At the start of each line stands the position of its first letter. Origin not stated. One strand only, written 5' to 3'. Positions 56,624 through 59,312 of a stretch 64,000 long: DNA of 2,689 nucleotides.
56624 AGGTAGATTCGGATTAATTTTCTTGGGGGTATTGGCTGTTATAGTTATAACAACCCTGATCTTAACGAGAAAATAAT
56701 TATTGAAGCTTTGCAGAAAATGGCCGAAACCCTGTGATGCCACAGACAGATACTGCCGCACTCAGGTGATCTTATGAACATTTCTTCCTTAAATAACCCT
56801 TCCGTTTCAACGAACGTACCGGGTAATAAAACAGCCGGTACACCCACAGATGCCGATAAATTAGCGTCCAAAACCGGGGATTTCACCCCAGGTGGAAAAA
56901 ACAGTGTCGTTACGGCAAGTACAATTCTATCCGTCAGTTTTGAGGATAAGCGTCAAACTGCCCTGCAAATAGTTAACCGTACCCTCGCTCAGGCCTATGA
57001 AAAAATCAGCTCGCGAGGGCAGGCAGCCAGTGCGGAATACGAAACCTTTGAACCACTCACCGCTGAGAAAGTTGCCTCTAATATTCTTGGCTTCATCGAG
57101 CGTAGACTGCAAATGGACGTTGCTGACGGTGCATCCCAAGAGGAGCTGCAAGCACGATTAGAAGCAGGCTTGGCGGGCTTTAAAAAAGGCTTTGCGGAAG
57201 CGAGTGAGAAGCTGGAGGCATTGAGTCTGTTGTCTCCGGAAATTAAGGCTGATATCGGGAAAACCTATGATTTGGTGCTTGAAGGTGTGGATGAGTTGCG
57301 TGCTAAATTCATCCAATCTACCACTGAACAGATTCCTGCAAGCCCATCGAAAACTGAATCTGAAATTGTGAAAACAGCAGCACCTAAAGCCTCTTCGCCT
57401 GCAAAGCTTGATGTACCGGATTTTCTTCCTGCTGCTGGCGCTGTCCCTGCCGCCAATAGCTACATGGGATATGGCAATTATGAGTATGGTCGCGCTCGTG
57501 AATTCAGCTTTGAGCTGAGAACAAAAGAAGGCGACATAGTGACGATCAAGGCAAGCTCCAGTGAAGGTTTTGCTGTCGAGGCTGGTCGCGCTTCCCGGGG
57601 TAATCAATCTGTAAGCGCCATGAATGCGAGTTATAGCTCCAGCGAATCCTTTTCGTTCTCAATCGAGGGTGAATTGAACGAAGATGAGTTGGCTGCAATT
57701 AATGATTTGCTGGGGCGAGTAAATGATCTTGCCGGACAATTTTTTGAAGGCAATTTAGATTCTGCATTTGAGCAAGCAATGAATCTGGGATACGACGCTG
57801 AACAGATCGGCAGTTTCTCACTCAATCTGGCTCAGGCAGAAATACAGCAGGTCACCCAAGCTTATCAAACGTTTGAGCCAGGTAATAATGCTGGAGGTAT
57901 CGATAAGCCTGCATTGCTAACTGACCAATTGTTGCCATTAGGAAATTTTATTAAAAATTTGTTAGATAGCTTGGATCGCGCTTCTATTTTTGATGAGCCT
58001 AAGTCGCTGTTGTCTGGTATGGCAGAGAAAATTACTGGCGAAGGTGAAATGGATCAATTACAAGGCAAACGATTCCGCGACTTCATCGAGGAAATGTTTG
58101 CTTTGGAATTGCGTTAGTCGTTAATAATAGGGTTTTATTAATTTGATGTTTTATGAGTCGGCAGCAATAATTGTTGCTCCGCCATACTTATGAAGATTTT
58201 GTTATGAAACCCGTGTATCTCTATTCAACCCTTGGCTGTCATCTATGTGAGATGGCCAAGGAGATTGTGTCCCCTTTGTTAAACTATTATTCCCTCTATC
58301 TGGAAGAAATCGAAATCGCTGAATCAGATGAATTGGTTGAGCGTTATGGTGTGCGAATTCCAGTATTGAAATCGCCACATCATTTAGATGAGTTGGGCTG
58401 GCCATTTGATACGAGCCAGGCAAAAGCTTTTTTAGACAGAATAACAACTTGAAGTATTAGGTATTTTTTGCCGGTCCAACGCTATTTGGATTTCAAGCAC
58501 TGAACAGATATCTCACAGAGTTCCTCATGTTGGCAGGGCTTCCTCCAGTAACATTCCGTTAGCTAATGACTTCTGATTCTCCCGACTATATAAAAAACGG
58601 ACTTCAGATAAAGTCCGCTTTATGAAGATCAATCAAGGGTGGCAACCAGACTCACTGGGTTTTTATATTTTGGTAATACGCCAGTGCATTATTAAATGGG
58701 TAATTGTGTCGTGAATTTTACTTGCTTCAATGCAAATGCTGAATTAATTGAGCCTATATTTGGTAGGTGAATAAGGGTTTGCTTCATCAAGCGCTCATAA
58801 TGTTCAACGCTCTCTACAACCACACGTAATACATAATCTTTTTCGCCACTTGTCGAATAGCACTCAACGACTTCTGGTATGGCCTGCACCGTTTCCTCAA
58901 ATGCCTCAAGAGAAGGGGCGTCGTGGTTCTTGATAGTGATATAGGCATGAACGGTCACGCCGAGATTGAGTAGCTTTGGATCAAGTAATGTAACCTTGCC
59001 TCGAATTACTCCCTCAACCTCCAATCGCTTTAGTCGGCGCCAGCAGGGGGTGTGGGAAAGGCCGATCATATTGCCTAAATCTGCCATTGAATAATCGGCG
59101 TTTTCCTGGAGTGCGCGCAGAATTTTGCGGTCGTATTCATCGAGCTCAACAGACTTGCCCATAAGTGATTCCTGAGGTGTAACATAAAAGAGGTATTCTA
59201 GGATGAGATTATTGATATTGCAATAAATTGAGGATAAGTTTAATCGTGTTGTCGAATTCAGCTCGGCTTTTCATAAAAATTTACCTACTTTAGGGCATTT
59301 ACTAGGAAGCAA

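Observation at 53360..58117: Uncharacterised four-gene signalling cassette: REC-TPR regulator, sensor-less mini histidine kinase, membrane-anchored double-FHA protein and an acidic orphan protein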

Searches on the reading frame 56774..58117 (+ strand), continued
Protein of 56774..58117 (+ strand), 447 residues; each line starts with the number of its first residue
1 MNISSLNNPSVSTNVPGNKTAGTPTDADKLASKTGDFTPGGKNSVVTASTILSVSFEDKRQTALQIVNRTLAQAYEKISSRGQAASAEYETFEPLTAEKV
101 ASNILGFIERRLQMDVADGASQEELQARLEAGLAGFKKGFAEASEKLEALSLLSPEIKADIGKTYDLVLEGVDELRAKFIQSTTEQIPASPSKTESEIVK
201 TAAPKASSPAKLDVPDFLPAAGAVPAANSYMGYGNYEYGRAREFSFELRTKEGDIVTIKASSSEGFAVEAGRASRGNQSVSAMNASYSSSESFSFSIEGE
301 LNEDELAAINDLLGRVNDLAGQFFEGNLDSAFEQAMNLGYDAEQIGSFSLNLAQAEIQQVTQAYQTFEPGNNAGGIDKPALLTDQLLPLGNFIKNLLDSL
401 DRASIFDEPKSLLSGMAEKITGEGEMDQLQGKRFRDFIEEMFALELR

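Call 38: find_encoding_contigs(protein=P0295, flank=8000, max_places=2)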
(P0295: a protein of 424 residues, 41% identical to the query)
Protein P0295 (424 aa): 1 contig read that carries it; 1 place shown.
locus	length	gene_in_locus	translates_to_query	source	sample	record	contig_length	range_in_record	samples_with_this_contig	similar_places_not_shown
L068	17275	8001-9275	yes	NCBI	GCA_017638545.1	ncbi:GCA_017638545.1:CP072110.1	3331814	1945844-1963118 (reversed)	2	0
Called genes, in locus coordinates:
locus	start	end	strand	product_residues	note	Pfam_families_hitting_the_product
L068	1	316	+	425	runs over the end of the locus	PF00483:NTP_transferase, PF25087:GMPPB_C (faint), PF24894:Hexapep_GlmU, PF25247:LbH_GLGC (faint), PF25084:LbH_EIF2B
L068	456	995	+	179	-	PF11086:DUF2878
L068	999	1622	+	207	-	PF16036:Chalcone_3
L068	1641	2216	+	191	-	PF12915:DUF3833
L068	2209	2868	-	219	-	PF00702:Hydrolase, PF13419:HAD_2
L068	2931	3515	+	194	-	PF00293:NUDIX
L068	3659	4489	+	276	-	PF00459:Inositol_P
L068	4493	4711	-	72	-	PF06794:UPF0270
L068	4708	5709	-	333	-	PF00561:Abhydrolase_1, PF12146:Hydrolase_4, PF12697:Abhydrolase_6 (weak)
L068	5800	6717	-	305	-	PF19420:DDAH_eukar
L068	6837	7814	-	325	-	PF13409:GST_N_2, PF00043:GST_C (weak), PF13410:GST_C_2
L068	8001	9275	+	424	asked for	PF18433:DUF5610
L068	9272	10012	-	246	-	PF01479:S4, PF00849:PseudoU_synth_2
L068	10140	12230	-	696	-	PF00009:GTP_EFTU, PF03144:GTP_EFTU_D2, PF22042:EF-G_D2, PF14492:EFG_III, PF03764:EFG_IV, PF00679:EFG_C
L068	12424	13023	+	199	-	PF12557:Co_AT_N (weak), PF02572:CobA_CobO_BtuR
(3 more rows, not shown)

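Call 39: find_encoding_contigs(protein=P0306, flank=8000, max_places=2)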
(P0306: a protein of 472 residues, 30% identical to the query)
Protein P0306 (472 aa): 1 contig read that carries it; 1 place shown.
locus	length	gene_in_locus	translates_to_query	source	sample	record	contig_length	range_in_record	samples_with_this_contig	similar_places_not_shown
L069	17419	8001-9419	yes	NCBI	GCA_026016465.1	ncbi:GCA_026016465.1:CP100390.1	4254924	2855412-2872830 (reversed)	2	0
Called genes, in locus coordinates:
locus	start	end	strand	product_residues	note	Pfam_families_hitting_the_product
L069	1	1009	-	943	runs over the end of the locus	PF00133:tRNA-synt_1, PF09334:tRNA-synt_1g (faint), PF13603:tRNA-synt_1_2, PF08264:Anticodon_1, PF10458:Val_tRNA-synt_C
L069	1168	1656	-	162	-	-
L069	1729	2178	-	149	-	PF04364:DNA_pol3_chi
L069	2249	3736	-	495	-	PF02789:Peptidase_M17_N, PF00883:Peptidase_M17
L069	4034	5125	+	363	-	PF03739:LptF_LptG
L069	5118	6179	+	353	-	PF03739:LptF_LptG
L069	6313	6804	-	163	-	PF06271:RDD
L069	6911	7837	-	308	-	PF01040:UbiA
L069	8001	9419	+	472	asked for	PF18433:DUF5610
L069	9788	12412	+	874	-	PF01411:tRNA-synt_2c, PF07973:tRNA_SAD, PF02272:DHHA1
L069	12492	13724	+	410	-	PF00696:AA_kinase, PF01842:ACT, PF22468:ACT_9 (weak), PF13840:ACT_7, PF22468:ACT_9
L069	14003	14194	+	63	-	PF02599:CsrA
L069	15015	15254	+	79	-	PF04277:OAD_gamma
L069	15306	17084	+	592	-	PF00682:HMGL-like, PF02436:PYC_OADA, PF25984:BSH_YknX (faint), PF00364:Biotin_lipoyl, PF25917:BSH_RND (weak)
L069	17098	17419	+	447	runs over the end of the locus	PF03977:OAD_beta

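Call 40: find_encoding_contigs(protein=P0332, flank=8000, max_places=2)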
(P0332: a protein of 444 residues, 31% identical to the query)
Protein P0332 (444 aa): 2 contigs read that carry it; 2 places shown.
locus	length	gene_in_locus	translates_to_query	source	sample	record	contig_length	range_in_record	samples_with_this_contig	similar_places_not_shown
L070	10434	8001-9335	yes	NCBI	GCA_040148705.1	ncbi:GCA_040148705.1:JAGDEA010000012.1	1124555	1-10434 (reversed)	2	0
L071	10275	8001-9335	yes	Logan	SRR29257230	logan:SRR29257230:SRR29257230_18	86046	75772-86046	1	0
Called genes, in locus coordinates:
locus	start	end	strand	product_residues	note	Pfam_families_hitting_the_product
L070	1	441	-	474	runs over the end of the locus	PF01946:Thi4 (weak), PF03486:HI0933_like (faint), PF07992:Pyr_redox_2, PF00890:FAD_binding_2 (faint), PF12831:FAD_oxidored (weak), PF13738:Pyr_redox_3, PF00070:Pyr_redox, PF02852:Pyr_redox_dim, +2 more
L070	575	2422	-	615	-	PF21623:HK_sensor_dom_bact, PF02518:HATPase_c, PF13581:HATPase_c_2 (weak)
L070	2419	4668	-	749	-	PF11849:DUF3369, PF00563:EAL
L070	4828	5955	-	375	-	PF00487:FA_desaturase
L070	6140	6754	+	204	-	PF00440:TetR_N, PF21943:TetR_C_46 (weak)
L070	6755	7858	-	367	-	PF05958:tRNA_U5-meth_tr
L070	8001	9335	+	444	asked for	PF18433:DUF5610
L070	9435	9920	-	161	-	PF00076:RRM_1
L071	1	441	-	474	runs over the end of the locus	PF01946:Thi4 (weak), PF03486:HI0933_like (faint), PF07992:Pyr_redox_2, PF00890:FAD_binding_2 (faint), PF12831:FAD_oxidored (weak), PF13738:Pyr_redox_3, PF00070:Pyr_redox, PF02852:Pyr_redox_dim, +2 more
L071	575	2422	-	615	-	PF21623:HK_sensor_dom_bact, PF02518:HATPase_c, PF13581:HATPase_c_2 (weak)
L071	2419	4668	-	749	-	PF11849:DUF3369, PF00563:EAL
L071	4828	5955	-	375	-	PF00487:FA_desaturase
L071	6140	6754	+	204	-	PF00440:TetR_N, PF21943:TetR_C_46 (weak)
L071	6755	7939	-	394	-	PF05958:tRNA_U5-meth_tr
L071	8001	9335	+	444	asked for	PF18433:DUF5610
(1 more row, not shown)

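Call 68: find_encoding_contigs(protein=P0161, flank=5000, max_places=1)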
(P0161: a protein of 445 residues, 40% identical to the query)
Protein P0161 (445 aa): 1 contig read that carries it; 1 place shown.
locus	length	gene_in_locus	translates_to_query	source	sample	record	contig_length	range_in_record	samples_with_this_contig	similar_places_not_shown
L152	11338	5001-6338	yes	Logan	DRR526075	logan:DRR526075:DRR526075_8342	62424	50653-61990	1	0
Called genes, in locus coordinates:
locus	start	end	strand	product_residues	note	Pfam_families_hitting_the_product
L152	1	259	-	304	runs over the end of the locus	PF19420:DDAH_eukar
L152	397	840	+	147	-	PF13412:HTH_24, PF08279:HTH_11 (weak), PF13404:HTH_AsnC-type, PF01047:MarR (weak), PF01037:AsnC_trans_reg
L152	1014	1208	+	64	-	-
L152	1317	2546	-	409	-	PF03600:CitMHS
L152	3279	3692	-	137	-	PF04237:YjbR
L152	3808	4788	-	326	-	PF13409:GST_N_2, PF00043:GST_C (weak), PF14497:GST_C_3 (weak), PF13410:GST_C_2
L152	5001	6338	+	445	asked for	PF18433:DUF5610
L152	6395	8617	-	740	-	PF05226:CHASE2, PF00211:Guanylate_cyc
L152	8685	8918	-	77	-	PF09656:PGPGW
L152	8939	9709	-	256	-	-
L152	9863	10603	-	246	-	PF01479:S4, PF00849:PseudoU_synth_2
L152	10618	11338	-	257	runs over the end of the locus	PF00497:SBP_bac_3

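Call 69: find_encoding_contigs(protein=P0283, flank=5000, max_places=1)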
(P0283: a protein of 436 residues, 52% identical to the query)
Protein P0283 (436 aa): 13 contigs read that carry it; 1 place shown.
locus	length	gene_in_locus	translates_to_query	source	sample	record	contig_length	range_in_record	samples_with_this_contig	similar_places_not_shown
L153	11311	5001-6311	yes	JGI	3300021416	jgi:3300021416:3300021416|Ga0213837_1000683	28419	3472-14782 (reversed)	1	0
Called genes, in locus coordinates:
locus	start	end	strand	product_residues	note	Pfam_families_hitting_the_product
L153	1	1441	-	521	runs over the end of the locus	PF00211:Guanylate_cyc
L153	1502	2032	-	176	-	PF18967:PycTM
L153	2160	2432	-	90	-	PF04237:YjbR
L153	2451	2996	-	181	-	-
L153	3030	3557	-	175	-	PF13795:HupE_UreJ_2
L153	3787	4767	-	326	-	PF13409:GST_N_2, PF00043:GST_C, PF14497:GST_C_3 (weak), PF13410:GST_C_2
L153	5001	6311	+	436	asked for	PF18433:DUF5610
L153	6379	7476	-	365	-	-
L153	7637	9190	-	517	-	PF00486:Trans_reg_C, PF14559:TPR_19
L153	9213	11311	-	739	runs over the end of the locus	PF05226:CHASE2, PF00211:Guanylate_cyc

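Call 70: find_encoding_contigs(protein=P0313, flank=5000, max_places=1)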
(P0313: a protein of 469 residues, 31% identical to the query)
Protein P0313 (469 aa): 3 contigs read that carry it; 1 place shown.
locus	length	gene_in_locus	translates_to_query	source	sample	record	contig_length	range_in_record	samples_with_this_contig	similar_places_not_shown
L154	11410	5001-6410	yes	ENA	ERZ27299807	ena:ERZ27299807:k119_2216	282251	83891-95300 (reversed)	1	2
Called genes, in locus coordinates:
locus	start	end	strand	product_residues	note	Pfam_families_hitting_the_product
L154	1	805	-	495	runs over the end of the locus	PF02789:Peptidase_M17_N, PF00883:Peptidase_M17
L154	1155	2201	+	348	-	PF03739:LptF_LptG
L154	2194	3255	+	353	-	PF03739:LptF_LptG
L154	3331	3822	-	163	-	PF06271:RDD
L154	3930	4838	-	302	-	PF01040:UbiA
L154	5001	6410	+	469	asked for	PF18433:DUF5610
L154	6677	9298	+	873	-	PF01411:tRNA-synt_2c, PF07973:tRNA_SAD, PF02272:DHHA1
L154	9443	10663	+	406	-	PF00696:AA_kinase, PF01842:ACT, PF22468:ACT_9 (weak), PF13840:ACT_7, PF22468:ACT_9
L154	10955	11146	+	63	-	PF02599:CsrA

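Call 71: find_encoding_contigs(protein=P0263, flank=5000, max_places=1)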
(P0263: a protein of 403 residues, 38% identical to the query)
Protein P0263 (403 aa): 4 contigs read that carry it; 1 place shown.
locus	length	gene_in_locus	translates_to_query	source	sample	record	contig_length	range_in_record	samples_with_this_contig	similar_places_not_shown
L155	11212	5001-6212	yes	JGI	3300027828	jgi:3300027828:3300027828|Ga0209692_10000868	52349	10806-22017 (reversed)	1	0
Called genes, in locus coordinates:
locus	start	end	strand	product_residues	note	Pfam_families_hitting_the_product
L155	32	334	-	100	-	-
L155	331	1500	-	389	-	PF01839:FG-GAP (faint), PF14783:BBS2_Mid (faint), PF13517:FG-GAP_3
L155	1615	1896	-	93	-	-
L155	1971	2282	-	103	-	-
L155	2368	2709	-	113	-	-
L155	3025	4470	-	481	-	-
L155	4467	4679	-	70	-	-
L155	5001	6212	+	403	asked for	PF18433:DUF5610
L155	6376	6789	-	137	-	-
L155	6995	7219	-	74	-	-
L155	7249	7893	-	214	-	PF11172:DUF2959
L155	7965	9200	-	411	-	PF13692:Glyco_trans_1_4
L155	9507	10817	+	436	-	PF00015:MCPsignal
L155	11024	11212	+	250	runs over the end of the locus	PF00440:TetR_N (weak)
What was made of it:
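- This is the case in Psychrosphaera, Alkalimarinus, Alteromonas and four further contigs (calls 38-40, 68-71).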

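Call 79: search_protein_families(library=pfam, proteins=[L043:3175-5556:-, L043:5646-6500:-, L047:3178-5526:-, L047:5555-6505:-, L066:2853-5525:-, L055:3474-5885:-, L046:5659-6534:-, L047:9678-11786:-], max_evalue=0.0001)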
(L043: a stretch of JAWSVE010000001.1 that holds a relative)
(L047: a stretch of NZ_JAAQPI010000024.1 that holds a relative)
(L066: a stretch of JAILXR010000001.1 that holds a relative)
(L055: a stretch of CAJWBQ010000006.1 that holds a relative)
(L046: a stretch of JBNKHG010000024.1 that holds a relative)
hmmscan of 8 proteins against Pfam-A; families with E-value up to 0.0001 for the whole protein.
L043:3175-5556:- (793 aa): 4 families
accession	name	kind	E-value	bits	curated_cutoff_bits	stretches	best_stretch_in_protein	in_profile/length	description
PF03781.23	FGE-sulfatase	-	3.8e-49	168.1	23.3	1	562-790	2-255/255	Sulfatase-modifying factor enzyme 1-like domain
PF00069.31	Pkinase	-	5.7e-48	164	31.7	1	6-248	1-253/263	Protein kinase domain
PF07714.23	PK_Tyr_Ser-Thr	-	1.8e-30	106.6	23.1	1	8-246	3-248/258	Protein tyrosine and serine/threonine kinase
PF03109.22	ABC1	-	9.5e-05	22.1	22.9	0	76-158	140-223/244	ABC1 atypical kinase-like domain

L043:5646-6500:- (284 aa): 3 families
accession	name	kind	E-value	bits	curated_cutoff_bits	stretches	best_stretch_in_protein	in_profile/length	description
PF00481.26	PP2C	-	3.4e-13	50.3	20.3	1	27-133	32-141/255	Protein phosphatase 2C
PF13672.11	PP2C_2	-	8.1e-11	42.3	24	1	19-206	12-189/209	Protein phosphatase 2C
PF07228.17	SpoIIE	-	7.7e-07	29.7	25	1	33-237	8-190/192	Stage II sporulation protein E (SpoIIE)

L047:3178-5526:- (782 aa): 6 families
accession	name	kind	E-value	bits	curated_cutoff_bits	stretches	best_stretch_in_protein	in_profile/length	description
PF00069.31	Pkinase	-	2.2e-52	178.5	31.7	1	6-247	1-252/263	Protein kinase domain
PF03781.23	FGE-sulfatase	-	8.7e-46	157.1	23.3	1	543-778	2-254/255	Sulfatase-modifying factor enzyme 1-like domain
PF07714.23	PK_Tyr_Ser-Thr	-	1e-34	120.4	23.1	1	8-246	3-248/258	Protein tyrosine and serine/threonine kinase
PF03109.22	ABC1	-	4.9e-06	26.3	22.9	1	77-156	141-221/244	ABC1 atypical kinase-like domain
PF17667.7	Pkinase_fungal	-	4.7e-05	22.7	24.1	1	104-193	288-382/387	Fungal protein kinase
PF01636.29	APH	-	9.8e-05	22.7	23.2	0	107-147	150-195/239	Phosphotransferase enzyme family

L047:5555-6505:- (316 aa): 3 families
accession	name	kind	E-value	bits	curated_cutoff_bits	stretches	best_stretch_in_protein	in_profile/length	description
PF00481.26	PP2C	-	4.1e-14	53.3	20.3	1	49-166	22-141/255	Protein phosphatase 2C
PF13672.11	PP2C_2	-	7.4e-10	39.1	24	1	60-243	22-193/209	Protein phosphatase 2C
PF07228.17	SpoIIE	-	2.3e-05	24.9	25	0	66-269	8-189/192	Stage II sporulation protein E (SpoIIE)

L066:2853-5525:- (890 aa): 4 families
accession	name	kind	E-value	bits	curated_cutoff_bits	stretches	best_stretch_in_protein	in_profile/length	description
PF00069.31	Pkinase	-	8.1e-50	170.1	31.7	1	6-248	1-253/263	Protein kinase domain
PF03781.23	FGE-sulfatase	-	1.2e-46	159.9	23.3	1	657-887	2-255/255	Sulfatase-modifying factor enzyme 1-like domain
PF07714.23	PK_Tyr_Ser-Thr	-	3.8e-32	112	23.1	1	8-208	3-209/258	Protein tyrosine and serine/threonine kinase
PF03109.22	ABC1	-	8.4e-07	28.8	22.9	1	79-156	143-221/244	ABC1 atypical kinase-like domain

L055:3474-5885:- (803 aa): 4 families
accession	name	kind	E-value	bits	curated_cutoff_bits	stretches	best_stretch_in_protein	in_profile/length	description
PF00069.31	Pkinase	-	8.6e-51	173.3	31.7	1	6-248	1-253/263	Protein kinase domain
PF03781.23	FGE-sulfatase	-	1.1e-47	163.3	23.3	1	573-799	3-254/255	Sulfatase-modifying factor enzyme 1-like domain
PF07714.23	PK_Tyr_Ser-Thr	-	1.8e-33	116.4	23.1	1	8-210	3-211/258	Protein tyrosine and serine/threonine kinase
PF03109.22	ABC1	-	3.1e-07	30.2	22.9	1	76-158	140-223/244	ABC1 atypical kinase-like domain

L046:5659-6534:- (291 aa): 2 families
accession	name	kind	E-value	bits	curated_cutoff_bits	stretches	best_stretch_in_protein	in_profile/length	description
PF00481.26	PP2C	-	5.2e-14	53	20.3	1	24-133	29-141/255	Protein phosphatase 2C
PF13672.11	PP2C_2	-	2.1e-09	37.7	24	1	25-206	20-189/209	Protein phosphatase 2C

L047:9678-11786:- (702 aa): 2 families
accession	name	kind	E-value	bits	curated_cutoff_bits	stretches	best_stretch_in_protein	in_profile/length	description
PF00593.30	TonB_dep_Rec_b-barrel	-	1.5e-28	101.3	27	1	312-667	33-436/436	TonB dependent receptor-like, beta-barrel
PF07715.20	Plug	-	3.2e-25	89.1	23.9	1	110-222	2-107/107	TonB-dependent Receptor Plug Domain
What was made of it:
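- Pfam finds Pkinase + FGE-sulfatase and PP2C in L043, L047, L055 and L066, and PP2C alone in L046 (call 79).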

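Call 80: search_protein_families(library=padloc, proteins=[window:56774-58117:+], max_evalue=0.001)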
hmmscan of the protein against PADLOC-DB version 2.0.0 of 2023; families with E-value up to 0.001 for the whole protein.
window:56774-58117:+ (447 aa): 0 families

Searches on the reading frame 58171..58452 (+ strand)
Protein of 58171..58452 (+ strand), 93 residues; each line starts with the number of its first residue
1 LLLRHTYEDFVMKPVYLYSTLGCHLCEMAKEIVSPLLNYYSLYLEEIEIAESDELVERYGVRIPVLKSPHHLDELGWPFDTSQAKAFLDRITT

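Call 3: search_protein_families(library=pfam, proteins=[window:58171-58452:+], max_evalue=0.01)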
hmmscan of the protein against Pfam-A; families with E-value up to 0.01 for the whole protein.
window:58171-58452:+ (93 aa): 1 family
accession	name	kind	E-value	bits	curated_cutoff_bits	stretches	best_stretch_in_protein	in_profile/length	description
PF05768.20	Glrx-like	-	4.4e-14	53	26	1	15-88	2-76/77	Glutaredoxin-like domain (DUF836)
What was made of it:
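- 58201..58452 (+): g5: glutaredoxin-like DUF836 protein, the most constant downstream neighbour. Pfam Glrx-like (call 3).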

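Call 4: search_protein_families(library=ncbifam, proteins=[window:58171-58452:+], max_evalue=0.01)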
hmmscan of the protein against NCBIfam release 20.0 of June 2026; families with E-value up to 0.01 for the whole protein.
window:58171-58452:+ (93 aa): 0 families

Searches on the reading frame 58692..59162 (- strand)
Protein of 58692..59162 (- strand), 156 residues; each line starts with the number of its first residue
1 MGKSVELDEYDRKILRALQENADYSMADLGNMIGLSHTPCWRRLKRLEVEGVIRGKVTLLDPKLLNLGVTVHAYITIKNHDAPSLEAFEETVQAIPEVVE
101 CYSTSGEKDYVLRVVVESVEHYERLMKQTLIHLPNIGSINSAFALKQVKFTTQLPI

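Call 79: search_protein_families(library=pfam, proteins=[window:58692-59162:-], max_evalue=0.0001)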
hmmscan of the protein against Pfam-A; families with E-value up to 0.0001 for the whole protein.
window:58692-59162:- (156 aa): 4 families
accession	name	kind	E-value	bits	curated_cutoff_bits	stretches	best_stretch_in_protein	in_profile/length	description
PF01037.27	AsnC_trans_reg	-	1.8e-22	79.5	25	1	75-147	3-73/73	Lrp/AsnC ligand binding domain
PF13412.12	HTH_24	-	1.5e-17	63.3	21.9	1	7-54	1-48/48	Winged helix-turn-helix DNA-binding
PF13404.12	HTH_AsnC-type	-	1.7e-17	63.3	27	1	7-48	1-42/42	AsnC-type helix-turn-helix domain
PF13545.12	HTH_Crp_2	-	2e-05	24.9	27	1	22-65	21-67/70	Crp-like helix-turn-helix domain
